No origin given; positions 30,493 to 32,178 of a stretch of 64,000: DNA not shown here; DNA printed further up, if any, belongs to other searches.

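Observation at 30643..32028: Orphan 461-aa protein with no recognisable motifs, wedged between the megasynthase and its SyrD-like exporter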

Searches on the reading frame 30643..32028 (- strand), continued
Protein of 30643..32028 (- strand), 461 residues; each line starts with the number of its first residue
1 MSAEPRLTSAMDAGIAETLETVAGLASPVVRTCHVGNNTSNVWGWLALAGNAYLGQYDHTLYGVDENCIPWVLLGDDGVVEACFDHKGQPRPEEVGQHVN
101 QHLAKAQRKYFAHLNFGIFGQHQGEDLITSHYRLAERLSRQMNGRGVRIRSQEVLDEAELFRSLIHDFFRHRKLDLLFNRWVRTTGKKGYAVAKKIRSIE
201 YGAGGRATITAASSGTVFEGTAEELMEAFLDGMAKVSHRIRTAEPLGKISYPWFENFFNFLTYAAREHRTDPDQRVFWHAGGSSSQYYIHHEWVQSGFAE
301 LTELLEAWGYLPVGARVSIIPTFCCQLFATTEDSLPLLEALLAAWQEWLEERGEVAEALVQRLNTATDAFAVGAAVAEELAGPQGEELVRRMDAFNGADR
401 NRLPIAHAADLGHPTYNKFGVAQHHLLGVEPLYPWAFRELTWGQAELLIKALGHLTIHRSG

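Call 50: find_encoding_contigs(protein=P0061, flank=10000, max_places=3)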
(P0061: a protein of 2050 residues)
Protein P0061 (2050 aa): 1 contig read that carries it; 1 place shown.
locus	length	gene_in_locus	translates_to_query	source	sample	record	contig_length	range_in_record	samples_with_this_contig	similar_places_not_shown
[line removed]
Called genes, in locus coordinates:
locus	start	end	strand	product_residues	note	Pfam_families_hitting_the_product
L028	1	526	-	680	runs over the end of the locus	PF00456:Transketolase_N, PF02779:Transket_pyr, PF22613:Transketolase_C_1, PF02780:Transketolase_C (weak)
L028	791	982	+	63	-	-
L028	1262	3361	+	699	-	PF13522:GATase_6, PF13537:GATase_7, PF00733:Asn_synthase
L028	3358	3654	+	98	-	PF05402:PqqD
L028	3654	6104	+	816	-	PF12704:MacB_PCD, PF02687:FtsX, PF12704:MacB_PCD, PF02687:FtsX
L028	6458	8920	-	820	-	PF14814:UB2H (weak), PF00912:Transgly, PF00905:Transpeptidase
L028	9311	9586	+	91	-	-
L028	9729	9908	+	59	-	-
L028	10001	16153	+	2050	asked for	PF00668:Condensation, PF00501:AMP-binding, PF13193:AMP-binding_C, PF00550:PP-binding, PF00668:Condensation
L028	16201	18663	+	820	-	PF12704:MacB_PCD, PF02687:FtsX, PF12704:MacB_PCD, PF02687:FtsX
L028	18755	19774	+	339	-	PF00891:Methyltransf_2, PF08242:Methyltransf_12 (weak), PF13649:Methyltransf_25 (weak)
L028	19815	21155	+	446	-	PF05977:MFS_3, PF07690:MFS_1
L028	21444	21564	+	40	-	?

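Call 51: find_encoding_contigs(protein=P0124, flank=7000, max_places=1)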
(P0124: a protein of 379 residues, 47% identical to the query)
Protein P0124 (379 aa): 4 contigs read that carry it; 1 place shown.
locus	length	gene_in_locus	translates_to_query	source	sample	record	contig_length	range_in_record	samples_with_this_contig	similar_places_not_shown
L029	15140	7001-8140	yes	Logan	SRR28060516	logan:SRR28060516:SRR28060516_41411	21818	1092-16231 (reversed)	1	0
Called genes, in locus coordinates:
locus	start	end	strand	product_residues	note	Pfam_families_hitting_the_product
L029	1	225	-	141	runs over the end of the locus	PF00903:Glyoxalase, PF06983:3-dmu-9_3-mt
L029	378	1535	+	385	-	PF16912:Glu_dehyd_C (faint), PF08240:ADH_N, PF00107:ADH_zinc_N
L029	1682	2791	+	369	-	-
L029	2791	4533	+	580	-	PF13385:Laminin_G_3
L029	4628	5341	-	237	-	-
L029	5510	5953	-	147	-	-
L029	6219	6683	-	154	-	PF00293:NUDIX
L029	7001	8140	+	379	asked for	-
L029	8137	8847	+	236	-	PF01177:Asp_Glu_race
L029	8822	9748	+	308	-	PF12146:Hydrolase_4, PF00561:Abhydrolase_1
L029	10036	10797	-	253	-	PF01145:Band_7, PF13421:Band_7_1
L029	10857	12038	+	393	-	PF05496:RuvB_N, PF13191:AAA_16 (faint), PF00004:AAA, PF13401:AAA_22 (faint), PF16193:AAA_assoc_2, PF12002:MgsA_C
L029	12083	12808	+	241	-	PF00383:dCMP_cyt_deam_1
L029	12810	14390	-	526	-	PF01204:Trehalase, PF22422:MGH1-like_GH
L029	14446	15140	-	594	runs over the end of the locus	?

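Call 52: find_encoding_contigs(protein=P0150, flank=7000, max_places=1)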
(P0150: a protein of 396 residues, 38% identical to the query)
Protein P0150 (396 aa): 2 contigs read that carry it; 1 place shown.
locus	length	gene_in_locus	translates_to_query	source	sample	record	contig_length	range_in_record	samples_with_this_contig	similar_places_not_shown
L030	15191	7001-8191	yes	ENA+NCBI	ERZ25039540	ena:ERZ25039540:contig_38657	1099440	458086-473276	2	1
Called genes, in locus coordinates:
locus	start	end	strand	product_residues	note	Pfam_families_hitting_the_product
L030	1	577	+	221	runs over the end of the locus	PF00702:Hydrolase, PF13419:HAD_2, PF13242:Hydrolase_like (faint)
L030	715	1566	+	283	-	PF00318:Ribosomal_S2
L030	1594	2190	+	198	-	PF00889:EF_TS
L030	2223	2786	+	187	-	PF01765:RRF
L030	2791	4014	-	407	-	PF03734:YkuD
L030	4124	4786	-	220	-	PF02698:DUF218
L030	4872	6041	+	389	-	PF02163:Peptidase_M50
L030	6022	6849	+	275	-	PF02517:Rce1-like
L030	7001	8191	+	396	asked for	-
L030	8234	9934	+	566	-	PF00587:tRNA-synt_2b, PF04073:tRNA_edit, PF03129:HGTP_anticodon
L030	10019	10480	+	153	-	PF03449:GreA_GreB_N, PF01272:GreA_GreB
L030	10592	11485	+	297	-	-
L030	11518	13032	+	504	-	PF01336:tRNA_anti-codon, PF00152:tRNA-synt_2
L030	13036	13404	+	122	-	PF06262:Zincin_1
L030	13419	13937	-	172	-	-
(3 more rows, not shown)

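Call 53: find_encoding_contigs(protein=P0138, flank=7000, max_places=1)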
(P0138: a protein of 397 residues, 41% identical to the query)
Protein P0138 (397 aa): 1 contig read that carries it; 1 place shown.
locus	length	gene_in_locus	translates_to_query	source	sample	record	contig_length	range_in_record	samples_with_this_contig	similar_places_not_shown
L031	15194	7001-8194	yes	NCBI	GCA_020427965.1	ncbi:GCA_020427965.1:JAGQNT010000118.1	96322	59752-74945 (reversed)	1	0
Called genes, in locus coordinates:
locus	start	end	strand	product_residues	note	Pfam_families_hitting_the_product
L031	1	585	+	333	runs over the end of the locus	PF01207:Dus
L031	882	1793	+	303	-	PF00005:ABC_tran, PF13304:AAA_21 (weak)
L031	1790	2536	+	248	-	PF12730:ABC2_membrane_4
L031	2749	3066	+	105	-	PF09907:HigB_toxin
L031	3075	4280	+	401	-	PF06114:Peptidase_M78 (weak)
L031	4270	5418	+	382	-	PF14350:Beta_protein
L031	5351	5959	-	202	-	PF26915:Phage_P4_cII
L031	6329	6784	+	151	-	PF04977:DivIC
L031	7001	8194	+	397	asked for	-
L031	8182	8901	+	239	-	PF01177:Asp_Glu_race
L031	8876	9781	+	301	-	PF12146:Hydrolase_4, PF00561:Abhydrolase_1, PF12697:Abhydrolase_6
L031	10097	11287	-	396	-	PF07508:Recombinase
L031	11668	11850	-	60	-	-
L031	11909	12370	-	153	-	-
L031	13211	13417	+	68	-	-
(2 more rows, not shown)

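Call 64: predict_structure(alignment_id=A2)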
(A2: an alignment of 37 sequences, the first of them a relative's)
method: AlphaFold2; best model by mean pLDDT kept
length: 389 residues; sequences in the alignment: 37
mean_pLDDT: 94.6   pTM: 0.91
mean pLDDT of the five models: 94.6, 94.2, 94.2, 94.2, 93.5
residues with pLDDT >= 90: 359; 70-90: 18; 50-70: 12; < 50: 0
segments of 3 or more residues with pLDDT < 50: none
pLDDT, mean of each block of 10 residues (from residue 1): 92 99 98 97 98 97 95 93 96 62 95 98 98 98 98 97 97 97 95 98 98 96 94 98 98 98 97 97 94 94 86 94 92 93 91 97 98 97 79
secondary structure, 60 per line:
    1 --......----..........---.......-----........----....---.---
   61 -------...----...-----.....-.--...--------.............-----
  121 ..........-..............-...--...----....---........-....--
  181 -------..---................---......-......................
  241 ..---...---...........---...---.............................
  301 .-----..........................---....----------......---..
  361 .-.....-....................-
elements in order: E3-8 H14-22 E26-32 H38-45 E50-53 E68-70 E75-77 H104-115 E121-123 H124-130 H132-145 E152-154 E159-162 H166-173 H193-208 E212-217 H219-242 E252-259 E266-268 H272-301 H307-332 H336-339 H350-355 E359-361 H363-367 H370-388

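Call 85: find_encoding_contigs(protein=P0044, flank=8000, max_places=1)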
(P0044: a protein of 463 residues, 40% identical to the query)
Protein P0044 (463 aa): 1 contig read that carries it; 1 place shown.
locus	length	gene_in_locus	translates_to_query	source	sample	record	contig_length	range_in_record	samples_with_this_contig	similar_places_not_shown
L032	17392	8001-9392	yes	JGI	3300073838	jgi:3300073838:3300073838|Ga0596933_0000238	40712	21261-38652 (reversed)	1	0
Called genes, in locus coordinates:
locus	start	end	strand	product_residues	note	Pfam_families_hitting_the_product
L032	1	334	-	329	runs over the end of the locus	-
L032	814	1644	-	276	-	-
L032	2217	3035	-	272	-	PF01075:Glyco_transf_9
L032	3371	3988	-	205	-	PF25183:OMP_b-brl_4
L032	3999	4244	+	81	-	-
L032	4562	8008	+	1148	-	PF00501:AMP-binding, PF00550:PP-binding, PF00668:Condensation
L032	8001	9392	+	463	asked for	-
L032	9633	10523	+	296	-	PF02655:ATP-grasp_3, PF07478:Dala_Dala_lig_C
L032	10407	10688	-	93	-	-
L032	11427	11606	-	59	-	-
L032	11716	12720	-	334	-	PF13692:Glyco_trans_1_4 (weak), PF00534:Glycos_transf_1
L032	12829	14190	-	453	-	PF00324:AA_permease, PF13520:AA_permease_2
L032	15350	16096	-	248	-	PF01755:Glyco_transf_25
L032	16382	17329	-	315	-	PF00685:Sulfotransfer_1, PF13469:Sulfotransfer_3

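Call 86: find_encoding_contigs(protein=P0006, flank=8000, max_places=1)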
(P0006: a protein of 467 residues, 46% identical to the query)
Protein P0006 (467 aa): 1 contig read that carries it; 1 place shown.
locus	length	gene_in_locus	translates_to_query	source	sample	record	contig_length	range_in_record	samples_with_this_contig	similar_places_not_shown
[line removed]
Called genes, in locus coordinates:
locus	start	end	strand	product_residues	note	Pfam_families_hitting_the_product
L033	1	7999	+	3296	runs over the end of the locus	?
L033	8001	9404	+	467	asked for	-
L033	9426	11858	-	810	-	PF02770:Acyl-CoA_dh_M (faint), PF00441:Acyl-CoA_dh_1 (faint)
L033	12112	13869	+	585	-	PF02543:Carbam_trans_N, PF16861:Carbam_trans_C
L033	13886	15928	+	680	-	PF13472:Lipase_GDSL_2 (faint)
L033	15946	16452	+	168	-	PF12867:DinB_2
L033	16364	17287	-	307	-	PF13621:Cupin_8, PF08007:JmjC_2 (weak)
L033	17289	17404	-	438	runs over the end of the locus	PF05977:MFS_3, PF07690:MFS_1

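Call 92: find_homologous_proteins(query=A3, max_evalue=0.01)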
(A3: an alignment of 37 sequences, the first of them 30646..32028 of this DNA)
Query A3 (37 sequences) (461 aa, profile of the alignment): 56 proteins with E <= 0.01 among 8000 candidates.
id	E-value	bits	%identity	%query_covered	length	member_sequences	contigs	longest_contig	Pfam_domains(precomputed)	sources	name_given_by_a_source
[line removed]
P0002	7.5e-176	603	74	100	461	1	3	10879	-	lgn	-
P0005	2.0e-175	602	46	97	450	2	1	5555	-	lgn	-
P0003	1.3e-172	593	73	100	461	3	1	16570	-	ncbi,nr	ncbi:MAG: hypothetical protein KDD11_08760 [Acidobacteria bacterium]|nr:hypothetical protein [Acidob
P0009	1.6e-167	576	46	97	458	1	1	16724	-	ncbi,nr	ncbi:MAG: hypothetical protein KDD11_01370 [Acidobacteria bacterium]|nr:hypothetical protein [Acidob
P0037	2.3e-167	576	42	97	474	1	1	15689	-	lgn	-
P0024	4.3e-165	568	45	100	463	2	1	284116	-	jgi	jgi:hypothetical protein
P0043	9.2e-165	567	42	96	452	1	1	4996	-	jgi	jgi:hypothetical protein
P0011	4.3e-164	565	47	97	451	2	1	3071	-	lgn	-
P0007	6.9e-164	564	48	98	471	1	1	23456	-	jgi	jgi:hypothetical protein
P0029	2.5e-163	562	45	97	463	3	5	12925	-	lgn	-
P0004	6.3e-162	558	72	97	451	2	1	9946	-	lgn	-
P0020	8.4e-162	557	45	98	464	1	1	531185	-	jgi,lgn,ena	-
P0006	8.8e-160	551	46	98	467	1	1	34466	-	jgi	jgi:hypothetical protein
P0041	4.1e-159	548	41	98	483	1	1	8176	-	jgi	jgi:hypothetical protein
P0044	1.6e-158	546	40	98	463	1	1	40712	-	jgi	jgi:hypothetical protein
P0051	5.2e-158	545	40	98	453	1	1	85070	-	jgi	jgi:hypothetical protein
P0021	8.2e-157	541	45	98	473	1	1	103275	-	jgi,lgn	jgi:hypothetical protein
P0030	4.5e-153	528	44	98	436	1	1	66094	-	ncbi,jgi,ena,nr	ncbi:MAG TPA: hypothetical protein VKM72_22885 [Thermoanaerobaculia bacterium]|nr:hypothetical prote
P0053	7.5e-150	518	40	94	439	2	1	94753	-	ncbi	-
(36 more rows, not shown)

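Call 93: search_solved_structures(query=A3, max_evalue=10)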
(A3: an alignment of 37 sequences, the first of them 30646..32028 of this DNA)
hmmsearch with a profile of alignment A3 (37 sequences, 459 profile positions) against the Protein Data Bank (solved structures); distinct sequences matched with E-value up to 10: 4.
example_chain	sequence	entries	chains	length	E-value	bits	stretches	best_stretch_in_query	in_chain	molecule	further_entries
2asr_A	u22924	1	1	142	0.094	14.6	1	326-425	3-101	ASPARTATE RECEPTOR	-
4z9h_A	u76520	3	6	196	0.16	13.8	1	326-425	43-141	Methyl-accepting chemotaxis protein II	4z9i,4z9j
1kon_A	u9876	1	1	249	0.22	13.4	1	294-351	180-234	Protein yebC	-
23cp_V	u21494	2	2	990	0.88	11.4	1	351-422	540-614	Rsc58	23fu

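Call 94: search_protein_families(library=pfam, alignment_id=A3, max_evalue=1)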
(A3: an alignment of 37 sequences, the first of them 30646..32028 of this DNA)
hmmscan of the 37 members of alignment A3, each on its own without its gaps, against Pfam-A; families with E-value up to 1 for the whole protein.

A. member 1, window:30646-32028:- (461 aa): 1 family
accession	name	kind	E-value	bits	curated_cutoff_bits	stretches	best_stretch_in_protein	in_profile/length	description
PF00482.28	T2SSF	-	0.042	14.3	25.2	1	291-368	28-108/125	Type II secretion system (T2SS), protein F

B. families by the number of members that match (of 37 scanned): 15 families
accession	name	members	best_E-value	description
PF15171.11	Spexin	1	0.022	Neuropeptide secretory protein family, NPQ, spexin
PF06717.16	DUF1202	1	0.025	Protein of unknown function (DUF1202)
PF00482.28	T2SSF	1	0.042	Type II secretion system (T2SS), protein F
PF15297.11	CKAP2_C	1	0.055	Cytoskeleton-associated protein 2 C-terminus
PF09201.16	SRX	1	0.067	SRX, signal recognition particle receptor alpha subunit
PF10393.14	Matrilin_ccoil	1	0.073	Trimeric coiled-coil oligomerisation domain of matrilin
PF14821.11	Thr_synth_N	1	0.11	Threonine synthase N terminus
PF24409.1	wHTH-PRTase_assc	1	0.14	wHTH-PRTase associated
PF21393.2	Phage_pb10_N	1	0.14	Decoration protein pb10 N-terminal domain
PF10074.15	RovC_DNA-bd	1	0.21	T6SS, Transcription factor, DNA binding domain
PF09893.14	DUF2120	1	0.22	Uncharacterized protein conserved in archaea (DUF2120)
PF12140.13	SLED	1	0.23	SLED domain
PF00745.25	GlutR_dimer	1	0.25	Glutamyl-tRNAGlu reductase, dimerisation domain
PF20490.3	SCGB3A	1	0.27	Secretoglobin 3A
PF00559.22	Vif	1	0.31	Retroviral Vif (Viral infectivity) protein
